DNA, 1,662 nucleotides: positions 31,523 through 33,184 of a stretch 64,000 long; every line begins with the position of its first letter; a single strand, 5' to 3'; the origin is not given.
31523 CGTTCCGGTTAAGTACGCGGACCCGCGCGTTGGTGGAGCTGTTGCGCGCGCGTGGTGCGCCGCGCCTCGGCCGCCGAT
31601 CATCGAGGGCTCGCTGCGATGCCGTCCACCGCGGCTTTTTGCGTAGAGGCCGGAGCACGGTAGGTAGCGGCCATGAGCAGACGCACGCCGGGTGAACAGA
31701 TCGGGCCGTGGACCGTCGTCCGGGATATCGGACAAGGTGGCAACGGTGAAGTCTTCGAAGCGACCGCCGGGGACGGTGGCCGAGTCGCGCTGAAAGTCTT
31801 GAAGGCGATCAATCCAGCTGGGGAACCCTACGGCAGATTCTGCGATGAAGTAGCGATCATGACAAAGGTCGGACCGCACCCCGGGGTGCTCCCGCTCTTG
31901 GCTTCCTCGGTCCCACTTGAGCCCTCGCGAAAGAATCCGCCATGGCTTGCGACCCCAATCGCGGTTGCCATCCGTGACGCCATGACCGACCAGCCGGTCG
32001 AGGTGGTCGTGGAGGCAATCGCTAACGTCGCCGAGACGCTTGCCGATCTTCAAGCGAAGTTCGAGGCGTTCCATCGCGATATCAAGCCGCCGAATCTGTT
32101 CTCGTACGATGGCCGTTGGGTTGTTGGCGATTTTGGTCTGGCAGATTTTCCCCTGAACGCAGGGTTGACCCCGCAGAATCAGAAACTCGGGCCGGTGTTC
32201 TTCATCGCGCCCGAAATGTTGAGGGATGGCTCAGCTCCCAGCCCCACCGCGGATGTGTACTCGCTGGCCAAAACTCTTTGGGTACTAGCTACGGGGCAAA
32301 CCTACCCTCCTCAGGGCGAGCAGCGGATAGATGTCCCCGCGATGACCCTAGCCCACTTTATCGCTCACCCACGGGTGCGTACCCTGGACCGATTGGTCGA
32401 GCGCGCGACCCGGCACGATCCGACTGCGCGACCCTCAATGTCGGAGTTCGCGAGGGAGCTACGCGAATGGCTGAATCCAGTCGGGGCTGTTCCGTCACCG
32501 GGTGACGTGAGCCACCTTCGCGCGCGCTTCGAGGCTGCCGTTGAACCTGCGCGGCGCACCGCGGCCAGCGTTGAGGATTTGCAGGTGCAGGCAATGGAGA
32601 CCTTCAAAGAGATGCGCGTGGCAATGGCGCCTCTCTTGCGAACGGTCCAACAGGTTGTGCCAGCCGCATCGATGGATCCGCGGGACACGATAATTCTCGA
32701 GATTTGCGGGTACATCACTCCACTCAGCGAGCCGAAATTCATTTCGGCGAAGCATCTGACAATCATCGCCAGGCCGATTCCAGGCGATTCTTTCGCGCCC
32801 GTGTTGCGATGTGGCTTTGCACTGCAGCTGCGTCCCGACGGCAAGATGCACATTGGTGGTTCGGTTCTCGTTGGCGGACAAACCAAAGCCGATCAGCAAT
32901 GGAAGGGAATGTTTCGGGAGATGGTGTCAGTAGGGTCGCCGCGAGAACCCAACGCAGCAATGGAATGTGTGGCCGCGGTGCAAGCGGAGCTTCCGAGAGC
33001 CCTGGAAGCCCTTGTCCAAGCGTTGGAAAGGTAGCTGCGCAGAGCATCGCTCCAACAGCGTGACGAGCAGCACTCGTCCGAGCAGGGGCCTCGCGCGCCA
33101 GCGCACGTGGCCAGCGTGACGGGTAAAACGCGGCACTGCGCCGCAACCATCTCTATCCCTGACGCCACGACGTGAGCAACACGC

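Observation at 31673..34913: Island-encoded Hanks kinase with an unknown C-terminal domain, convergent with a TerB-like/bacterial-PH protein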

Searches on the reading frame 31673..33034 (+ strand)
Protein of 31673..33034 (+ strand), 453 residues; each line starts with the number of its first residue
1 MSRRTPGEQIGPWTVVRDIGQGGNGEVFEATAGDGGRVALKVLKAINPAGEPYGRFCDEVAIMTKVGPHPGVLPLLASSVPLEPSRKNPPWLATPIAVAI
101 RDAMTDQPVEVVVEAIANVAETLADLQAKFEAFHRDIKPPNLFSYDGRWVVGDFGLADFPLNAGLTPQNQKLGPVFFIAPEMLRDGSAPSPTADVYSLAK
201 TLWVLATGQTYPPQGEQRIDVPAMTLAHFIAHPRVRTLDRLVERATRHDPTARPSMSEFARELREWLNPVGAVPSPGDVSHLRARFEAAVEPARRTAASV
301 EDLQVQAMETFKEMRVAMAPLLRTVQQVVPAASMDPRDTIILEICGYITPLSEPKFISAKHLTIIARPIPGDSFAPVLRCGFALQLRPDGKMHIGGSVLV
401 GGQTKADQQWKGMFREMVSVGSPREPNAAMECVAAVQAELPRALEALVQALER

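Call 3: search_protein_families(library=pfam, proteins=[window:31673-33034:+], max_evalue=0.01)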
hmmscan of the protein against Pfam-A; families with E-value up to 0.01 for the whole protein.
window:31673-33034:+ (453 aa): 2 families
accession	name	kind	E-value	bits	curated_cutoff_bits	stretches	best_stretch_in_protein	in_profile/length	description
PF00069.31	Pkinase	-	2e-19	70.5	31.7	1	14-259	2-257/263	Protein kinase domain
PF07714.23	PK_Tyr_Ser-Thr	-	3.8e-16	59.6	23.1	1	15-263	3-258/258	Protein tyrosine and serine/threonine kinase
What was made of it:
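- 31712..32482 (+): Kinase catalytic domain, residues ~14-270. It contains the Gly loop, K41, E59, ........, DFG, the invariant activation-loop T166, APE, and the family motif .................. Pfam Pkinase E 2e-19 (call 3).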

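Call 4: search_protein_families(library=padloc, proteins=[window:31673-33034:+], max_evalue=0.01)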
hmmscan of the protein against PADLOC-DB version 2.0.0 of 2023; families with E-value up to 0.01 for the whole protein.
window:31673-33034:+ (453 aa): 31 families (the best 25 are shown)
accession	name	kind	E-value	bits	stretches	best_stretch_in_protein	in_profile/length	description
PDLC04138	mad6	-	1.6e-28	98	1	11-292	51-339/659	mads_6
PDLC04053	PD-T4-6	-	5.8e-26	89.7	1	7-276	5-281/311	-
PDLC04042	PD-T4-6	-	3.9e-24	83.8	1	10-266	8-272/292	-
PDLC04054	PD-T4-6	-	7.5e-22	76.2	1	9-276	8-279/347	-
PDLC04047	PD-T4-6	-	2.7e-21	74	2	109-270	110-276/327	-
PDLC04041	PD-T4-6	-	8.4e-20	69.4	1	5-266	22-293/443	-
PDLC04039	PD-T4-6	-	1.9e-18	64.7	2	113-297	117-302/458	-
PDLC04043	PD-T4-6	-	7.7e-18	62.8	1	6-272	10-283/452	-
PDLC04057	PD-T4-6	-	7.7e-15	52.8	1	110-268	108-272/443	-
PDLC04060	PD-T4-6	-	6.8e-13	46.3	1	113-259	111-262/486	-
PDLC04048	PD-T4-6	-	7.7e-13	46.5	1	129-221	129-220/354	-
PDLC04050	PD-T4-6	-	8.6e-13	46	1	112-213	165-266/480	-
PDLC01088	C3a189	-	4.2e-12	43.4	1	19-263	5-258/840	kinase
PDLC04044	PD-T4-6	-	4.6e-12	43.8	2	120-255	148-280/372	-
PDLC04063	PD-T4-6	-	1.4e-11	41.9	1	13-323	18-345/564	-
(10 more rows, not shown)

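Call 7: find_homologous_proteins(query=window:31673-33034:+, max_evalue=0.00001)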
Query window:31673-33034:+ (453 aa): 364 proteins with E <= 0.00001 among 8000 candidates; the best 120 are listed.
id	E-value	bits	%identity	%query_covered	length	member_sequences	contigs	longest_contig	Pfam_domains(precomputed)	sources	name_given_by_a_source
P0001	0.0e+0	1018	100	100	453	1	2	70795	PF07714.24,PF00069.32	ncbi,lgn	-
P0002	5.1e-102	360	44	97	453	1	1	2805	PF07714.24,PF00069.32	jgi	jgi:hypothetical protein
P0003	5.0e-97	344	43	98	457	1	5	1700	PF07714.24,PF00069.32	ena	-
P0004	6.6e-97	343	40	99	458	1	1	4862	PF07714.24,PF00069.32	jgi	-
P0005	6.6e-96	340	40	98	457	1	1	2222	PF07714.24,PF00069.32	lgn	-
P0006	6.4e-95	337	56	63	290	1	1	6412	PF07714.24,PF00069.32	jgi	jgi:serine/threonine protein kinase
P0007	4.5e-89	318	39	98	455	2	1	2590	PF07714.24,PF00069.32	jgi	jgi:serine/threonine protein kinase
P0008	2.3e-88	315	39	99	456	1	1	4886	PF07714.24,PF00069.32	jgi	jgi:serine/threonine protein kinase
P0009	1.5e-87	313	44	77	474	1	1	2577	PF07714.24,PF00069.32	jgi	jgi:serine/threonine protein kinase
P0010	1.6e-86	309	40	99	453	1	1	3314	PF07714.24,PF00069.32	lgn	-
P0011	7.3e-85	304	39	98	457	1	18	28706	PF07714.24,PF00069.32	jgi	jgi:serine/threonine protein kinase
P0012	1.7e-84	303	45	73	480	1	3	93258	PF07714.24,PF00069.32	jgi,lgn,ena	-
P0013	5.3e-83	298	39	96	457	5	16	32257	PF07714.24,PF00069.32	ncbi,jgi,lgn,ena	jgi:serine/threonine protein kinase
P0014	1.5e-81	293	37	98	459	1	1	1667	PF07714.24,PF00069.32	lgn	-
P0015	1.7e-81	293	38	98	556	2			PF07714.24,PF00069.32,PF02452.24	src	-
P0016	1.9e-81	292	40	99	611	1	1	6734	PF07714.24,PF00069.32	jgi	jgi:serine/threonine protein kinase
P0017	1.5e-80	290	35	100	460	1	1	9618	PF07714.24,PF00069.32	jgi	jgi:serine/threonine protein kinase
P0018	4.2e-80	288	38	98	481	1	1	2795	PF07714.24,PF00069.32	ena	-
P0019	8.1e-80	287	40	100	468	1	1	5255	PF07714.24,PF00069.32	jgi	jgi:hypothetical protein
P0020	1.0e-79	287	43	73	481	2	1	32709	PF07714.24,PF00069.32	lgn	-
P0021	1.6e-79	286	39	100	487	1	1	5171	PF07714.24,PF00069.32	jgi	jgi:hypothetical protein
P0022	1.4e-78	283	39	99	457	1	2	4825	PF07714.24,PF00069.32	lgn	-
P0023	5.5e-78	281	38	100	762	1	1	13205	PF24996.1,PF07714.24,PF00069.32,PF07646.22,PF13964.13,PF24681.2,PF13415.13,PF24981.2,PF01344.32,PF25210.2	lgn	-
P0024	5.9e-78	281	47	70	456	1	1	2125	PF07714.24,PF00069.32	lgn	-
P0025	9.3e-78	280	48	66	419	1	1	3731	PF07714.24,PF00069.32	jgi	jgi:serine/threonine protein kinase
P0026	1.0e-77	280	39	100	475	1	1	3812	PF07714.24,PF00069.32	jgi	jgi:hypothetical protein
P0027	1.3e-77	280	45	72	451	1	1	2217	PF07714.24,PF00069.32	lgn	-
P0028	4.9e-77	278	45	71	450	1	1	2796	PF07714.24,PF00069.32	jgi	jgi:serine/threonine protein kinase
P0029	1.3e-76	277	37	99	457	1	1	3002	PF00069.32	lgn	-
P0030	2.1e-76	276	39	92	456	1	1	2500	PF07714.24,PF00069.32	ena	-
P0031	3.9e-76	275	47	63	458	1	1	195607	PF00069.32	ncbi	-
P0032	4.4e-76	275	37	96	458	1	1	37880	PF07714.24,PF00069.32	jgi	jgi:serine/threonine protein kinase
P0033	4.4e-76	275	44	73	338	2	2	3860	PF07714.24,PF00069.32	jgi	jgi:serine/threonine protein kinase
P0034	8.7e-76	274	42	85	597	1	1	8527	PF07714.24,PF00069.32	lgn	-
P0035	1.1e-75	274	48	63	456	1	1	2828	PF07714.24,PF00069.32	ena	-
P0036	1.3e-75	273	37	100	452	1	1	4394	PF07714.24,PF00069.32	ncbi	-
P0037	2.1e-75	273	50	58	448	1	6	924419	PF07714.24,PF00069.32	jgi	jgi:serine/threonine protein kinase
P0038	4.2e-75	272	40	98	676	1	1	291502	PF07714.24,PF00069.32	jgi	jgi:serine/threonine protein kinase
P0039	7.0e-75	271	36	99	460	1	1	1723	PF00069.32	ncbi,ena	-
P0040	8.2e-75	271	37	99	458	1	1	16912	PF07714.24,PF00069.32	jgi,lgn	jgi:hypothetical protein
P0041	1.1e-74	270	37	98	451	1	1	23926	PF07714.24,PF00069.32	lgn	-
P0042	2.3e-74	269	50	58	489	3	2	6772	PF07714.24,PF00069.32,PF13576.13,PF13599.14,PF00805.29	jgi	jgi:Protein kinase domain/Pentapeptide repeats (8 copies)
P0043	2.8e-74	269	46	70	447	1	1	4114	PF07714.24,PF00069.32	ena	-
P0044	2.9e-74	269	38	92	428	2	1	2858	PF07714.24,PF00069.32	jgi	-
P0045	5.8e-74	268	41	81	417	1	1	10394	PF07714.24,PF00069.32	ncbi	ncbi:MAG: serine/threonine protein kinase [Candidatus Limnocylindria bacterium]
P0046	1.7e-73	266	45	71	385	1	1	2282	PF07714.24,PF00069.32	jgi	jgi:serine/threonine protein kinase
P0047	1.9e-73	266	47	64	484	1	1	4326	PF07714.24,PF00069.32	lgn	-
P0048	3.2e-73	265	38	85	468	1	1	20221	PF07714.24,PF00069.32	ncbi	-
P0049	3.5e-73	265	36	100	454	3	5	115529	PF07714.24,PF00069.32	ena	-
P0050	3.7e-73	265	49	59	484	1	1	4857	PF07714.24,PF00069.32,PF13576.13,PF13599.14,PF00805.29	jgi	jgi:hypothetical protein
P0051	3.8e-73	265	36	98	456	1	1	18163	PF07714.24,PF00069.32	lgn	-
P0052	5.4e-73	265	50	59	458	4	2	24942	PF07714.24,PF00069.32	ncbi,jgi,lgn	-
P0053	1.8e-72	263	36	98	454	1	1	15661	PF07714.24,PF00069.32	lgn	-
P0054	2.0e-72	263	35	98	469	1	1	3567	PF07714.24,PF00069.32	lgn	-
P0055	2.3e-72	263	38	99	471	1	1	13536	PF07714.24,PF00069.32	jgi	jgi:hypothetical protein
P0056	3.0e-72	262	37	98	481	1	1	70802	PF07714.24,PF00069.32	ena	-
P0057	5.1e-72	261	37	100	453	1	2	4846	PF07714.24,PF00069.32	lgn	-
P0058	5.8e-72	261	37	99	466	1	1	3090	PF07714.24,PF00069.32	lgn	-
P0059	6.9e-72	261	39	87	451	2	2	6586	PF07714.24,PF00069.32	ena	-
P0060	8.7e-72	261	50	57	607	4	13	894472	PF07714.24,PF00069.32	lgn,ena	-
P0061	1.6e-71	260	42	72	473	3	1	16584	PF07714.24,PF00069.32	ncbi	-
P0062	1.7e-71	260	37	99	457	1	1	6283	PF07714.24,PF00069.32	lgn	-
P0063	1.9e-71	260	38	98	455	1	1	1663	PF07714.24,PF00069.32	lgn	-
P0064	2.4e-71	259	38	99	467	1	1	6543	PF07714.24,PF00069.32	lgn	-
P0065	9.3e-71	257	44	72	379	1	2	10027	PF07714.24,PF00069.32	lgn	-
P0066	1.0e-70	257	37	99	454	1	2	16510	PF07714.24,PF00069.32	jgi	jgi:Protein kinase domain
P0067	1.4e-70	257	39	98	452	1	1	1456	PF07714.24,PF00069.32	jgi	jgi:hypothetical protein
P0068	1.7e-70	256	35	100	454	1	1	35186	PF07714.24,PF00069.32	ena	-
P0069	1.7e-70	256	38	87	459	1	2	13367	PF07714.24,PF00069.32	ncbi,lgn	ncbi:MAG: serine/threonine protein kinase [Streptosporangiaceae bacterium]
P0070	2.2e-70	256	38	87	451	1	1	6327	PF07714.24,PF00069.32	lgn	-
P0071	2.8e-70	256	36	98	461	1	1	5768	PF07714.24,PF00069.32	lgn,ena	-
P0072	3.0e-70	256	50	58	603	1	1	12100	PF07714.24,PF00069.32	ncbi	ncbi:MAG: protein kinase domain-containing protein [Thermoleophilaceae bacterium]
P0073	4.4e-70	255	48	58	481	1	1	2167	PF07714.24,PF00069.32,PF13576.13,PF13599.14,PF00805.29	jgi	jgi:uncharacterized protein YjbI with pentapeptide repeats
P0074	4.5e-70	255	50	58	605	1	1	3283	PF07714.24,PF00069.32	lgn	-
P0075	4.5e-70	255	36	98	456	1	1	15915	PF07714.24,PF00069.32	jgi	jgi:serine/threonine protein kinase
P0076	4.7e-70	255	37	100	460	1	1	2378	PF07714.24,PF00069.32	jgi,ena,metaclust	metaclust:\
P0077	5.9e-70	255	36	99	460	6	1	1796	PF07714.24,PF00069.32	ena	-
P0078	5.9e-70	255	39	97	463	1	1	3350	PF07714.24,PF00069.32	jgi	jgi:serine/threonine protein kinase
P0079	6.4e-70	255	35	98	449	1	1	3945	PF07714.24,PF00069.32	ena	-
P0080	7.7e-70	254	44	72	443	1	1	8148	PF07714.24,PF00069.32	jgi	jgi:hypothetical protein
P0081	8.5e-70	254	36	88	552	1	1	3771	PF07714.24,PF00069.32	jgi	jgi:Protein tyrosine and serine/threonine kinase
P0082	9.1e-70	254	49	58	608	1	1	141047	PF07714.24,PF00069.32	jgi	jgi:serine/threonine protein kinase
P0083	1.1e-69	254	37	97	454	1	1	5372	PF07714.24,PF00069.32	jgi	jgi:serine/threonine protein kinase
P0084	1.3e-69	254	36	97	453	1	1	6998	PF07714.24,PF00069.32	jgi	jgi:serine/threonine protein kinase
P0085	1.9e-69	253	38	98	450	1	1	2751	PF07714.24,PF00069.32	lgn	-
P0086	2.3e-69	253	38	92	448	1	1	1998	PF07714.24,PF00069.32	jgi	jgi:hypothetical protein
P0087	4.4e-69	252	48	58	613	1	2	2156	PF07714.24,PF00069.32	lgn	-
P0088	4.5e-69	252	36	97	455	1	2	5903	PF07714.24,PF00069.32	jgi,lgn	-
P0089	5.1e-69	252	46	73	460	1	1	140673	PF07714.24,PF00069.32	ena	-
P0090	5.1e-69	252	45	73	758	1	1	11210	PF07714.24,PF00069.32,PF01436.28,PF25021.2,PF08450.19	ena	-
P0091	5.9e-69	251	38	98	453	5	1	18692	PF07714.24,PF00069.32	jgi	jgi:serine/threonine protein kinase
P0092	6.3e-69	251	37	87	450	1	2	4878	PF07714.24,PF00069.32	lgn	-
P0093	6.9e-69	251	35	97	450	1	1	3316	PF07714.24,PF00069.32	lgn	-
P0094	1.1e-68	250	34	99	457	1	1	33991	PF07714.24,PF00069.32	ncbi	-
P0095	1.2e-68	250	36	98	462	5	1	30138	PF07714.24,PF00069.32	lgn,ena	-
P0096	1.5e-68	250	48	61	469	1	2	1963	PF07714.24,PF00069.32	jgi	jgi:serine/threonine protein kinase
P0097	1.6e-68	250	46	64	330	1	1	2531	PF07714.24,PF00069.32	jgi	jgi:serine/threonine protein kinase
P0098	1.9e-68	250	36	98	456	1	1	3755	PF07714.24,PF00069.32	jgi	jgi:serine/threonine protein kinase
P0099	2.1e-68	249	38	85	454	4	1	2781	PF07714.24,PF00069.32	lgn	-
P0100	3.3e-68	249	46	59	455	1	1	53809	PF07714.24,PF00069.32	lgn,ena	-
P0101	3.7e-68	249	39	75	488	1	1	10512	PF07714.24,PF00069.32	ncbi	-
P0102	5.5e-68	248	37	87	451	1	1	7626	PF07714.24,PF00069.32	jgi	jgi:serine/threonine protein kinase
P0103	6.1e-68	248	37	85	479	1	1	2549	PF07714.24,PF00069.32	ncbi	-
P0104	6.8e-68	248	42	72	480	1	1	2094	PF07714.24,PF00069.32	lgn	-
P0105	6.9e-68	248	43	71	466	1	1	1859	PF07714.24,PF00069.32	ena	-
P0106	7.2e-68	248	36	97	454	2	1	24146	PF07714.24,PF00069.32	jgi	jgi:serine/threonine protein kinase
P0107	8.0e-68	248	37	98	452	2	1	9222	PF07714.24,PF00069.32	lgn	-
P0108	8.1e-68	248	39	89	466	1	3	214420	PF07714.24,PF00069.32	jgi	jgi:serine/threonine protein kinase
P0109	8.7e-68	247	35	99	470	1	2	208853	PF07714.24,PF00069.32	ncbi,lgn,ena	-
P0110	9.4e-68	247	35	97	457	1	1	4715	PF07714.24,PF00069.32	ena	-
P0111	1.1e-67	247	35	98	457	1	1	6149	PF07714.24,PF00069.32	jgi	jgi:serine/threonine protein kinase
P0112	1.2e-67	247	41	73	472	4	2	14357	PF00069.32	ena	-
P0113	1.5e-67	247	35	98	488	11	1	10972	PF07714.24,PF00069.32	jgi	-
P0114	1.6e-67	247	38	97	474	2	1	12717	PF07714.24,PF00069.32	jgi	jgi:serine/threonine protein kinase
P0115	1.9e-67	246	41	72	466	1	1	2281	PF07714.24,PF00069.32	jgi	jgi:serine/threonine protein kinase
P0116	2.0e-67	246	49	57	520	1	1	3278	PF07714.24,PF00069.32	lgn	-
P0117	2.5e-67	246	41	70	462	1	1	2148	PF07714.24,PF00069.32,PF01636.30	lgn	-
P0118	2.9e-67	246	37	98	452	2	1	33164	PF07714.24,PF00069.32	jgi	jgi:hypothetical protein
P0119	3.4e-67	246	37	98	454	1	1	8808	PF07714.24,PF00069.32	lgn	-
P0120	3.7e-67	245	39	85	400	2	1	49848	PF07714.24,PF00069.32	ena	-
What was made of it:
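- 31673..33034 (+): Gene for a 453-aa soluble Hanks-type Ser/Thr kinase carrying the family-specific C-terminal domain (the 'CTD1-kinase' family). Identical database protein P0001 (call 7).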

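Call 8: find_encoding_contigs(protein=P0001, flank=10000, max_places=3)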
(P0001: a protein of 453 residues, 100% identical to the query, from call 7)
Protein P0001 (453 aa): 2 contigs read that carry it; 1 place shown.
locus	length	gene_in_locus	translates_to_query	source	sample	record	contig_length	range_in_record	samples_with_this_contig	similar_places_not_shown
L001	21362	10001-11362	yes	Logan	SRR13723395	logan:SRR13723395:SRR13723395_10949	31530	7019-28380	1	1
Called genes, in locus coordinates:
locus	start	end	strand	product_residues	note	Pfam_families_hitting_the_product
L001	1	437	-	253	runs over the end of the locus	PF07044:DUF1329 (faint), PF17131:TP_0789-like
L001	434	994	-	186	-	PF00571:CBS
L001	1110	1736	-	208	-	PF12900:Pyridox_ox_2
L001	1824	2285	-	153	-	PF00582:Usp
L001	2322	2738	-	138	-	PF10025:DUF2267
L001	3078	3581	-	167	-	-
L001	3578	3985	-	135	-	-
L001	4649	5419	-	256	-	-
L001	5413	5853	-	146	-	-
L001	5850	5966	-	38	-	-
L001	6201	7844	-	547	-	-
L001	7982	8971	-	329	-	-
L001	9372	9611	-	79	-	PF09250:Prim-Pol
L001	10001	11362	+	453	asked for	PF00069:Pkinase, PF07714:PK_Tyr_Ser-Thr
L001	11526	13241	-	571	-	PF16940:Tic110 (faint)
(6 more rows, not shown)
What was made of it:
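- The window copy is next to a Prim-Pol remnant (call 8).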

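Call 9: find_encoding_contigs(protein=P0013, flank=8000, max_places=5)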
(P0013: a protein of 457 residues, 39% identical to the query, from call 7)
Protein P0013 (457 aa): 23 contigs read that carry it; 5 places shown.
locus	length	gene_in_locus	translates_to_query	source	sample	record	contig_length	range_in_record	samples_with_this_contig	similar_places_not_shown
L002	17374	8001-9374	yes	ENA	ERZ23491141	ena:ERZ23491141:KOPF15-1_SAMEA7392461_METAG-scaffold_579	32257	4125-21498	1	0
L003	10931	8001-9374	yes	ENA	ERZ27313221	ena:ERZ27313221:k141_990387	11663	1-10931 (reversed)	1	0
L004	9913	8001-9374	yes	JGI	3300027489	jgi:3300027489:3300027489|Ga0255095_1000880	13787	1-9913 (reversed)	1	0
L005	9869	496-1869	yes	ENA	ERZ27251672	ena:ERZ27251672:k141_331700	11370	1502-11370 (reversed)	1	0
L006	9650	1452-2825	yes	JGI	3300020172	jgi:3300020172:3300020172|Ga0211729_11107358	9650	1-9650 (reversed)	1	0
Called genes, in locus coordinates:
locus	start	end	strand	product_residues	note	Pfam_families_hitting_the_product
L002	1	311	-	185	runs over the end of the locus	PF08207:EFP_N, PF01132:EFP, PF09285:Elong-fact-P_C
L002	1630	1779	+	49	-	-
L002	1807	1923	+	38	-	-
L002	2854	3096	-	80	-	PF04023:FeoA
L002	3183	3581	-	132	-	PF04023:FeoA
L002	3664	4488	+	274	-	PF01261:AP_endonuc_2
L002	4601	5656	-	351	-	PF01261:AP_endonuc_2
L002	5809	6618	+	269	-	PF01026:TatD_DNase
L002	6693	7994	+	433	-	PF03721:UDPG_MGDP_dh_N, PF00984:UDPG_MGDP_dh, PF03720:UDPG_MGDP_dh_C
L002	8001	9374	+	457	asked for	PF00069:Pkinase, PF07714:PK_Tyr_Ser-Thr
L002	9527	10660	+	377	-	PF13173:AAA_14, PF13635:DUF4143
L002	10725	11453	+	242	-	PF03808:Glyco_tran_WecG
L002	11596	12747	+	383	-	PF05099:TerB (faint)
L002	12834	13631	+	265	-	PF02616:SMC_ScpA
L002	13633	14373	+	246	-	PF04079:SMC_ScpB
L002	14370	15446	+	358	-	PF01817:CM_2, PF00800:PDT, PF01842:ACT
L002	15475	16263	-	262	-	PF01648:ACPS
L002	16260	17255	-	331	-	PF01073:3Beta_HSD, PF01370:Epimerase, PF02719:Polysacc_synt_2, PF04321:RmlD_sub_bind, PF05368:NmrA, PF13460:NAD_binding_10, PF16363:GDP_Man_Dehyd, PF07993:NAD_binding_4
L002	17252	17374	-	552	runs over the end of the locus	PF00501:AMP-binding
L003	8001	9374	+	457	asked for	PF00069:Pkinase, PF07714:PK_Tyr_Ser-Thr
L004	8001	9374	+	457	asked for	PF00069:Pkinase, PF07714:PK_Tyr_Ser-Thr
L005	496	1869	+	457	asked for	PF00069:Pkinase, PF07714:PK_Tyr_Ser-Thr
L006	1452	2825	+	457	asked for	PF00069:Pkinase, PF07714:PK_Tyr_Ser-Thr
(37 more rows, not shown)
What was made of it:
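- One kinase homologue (L002) has a different, faint TerB-like protein three genes downstream (call 9).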
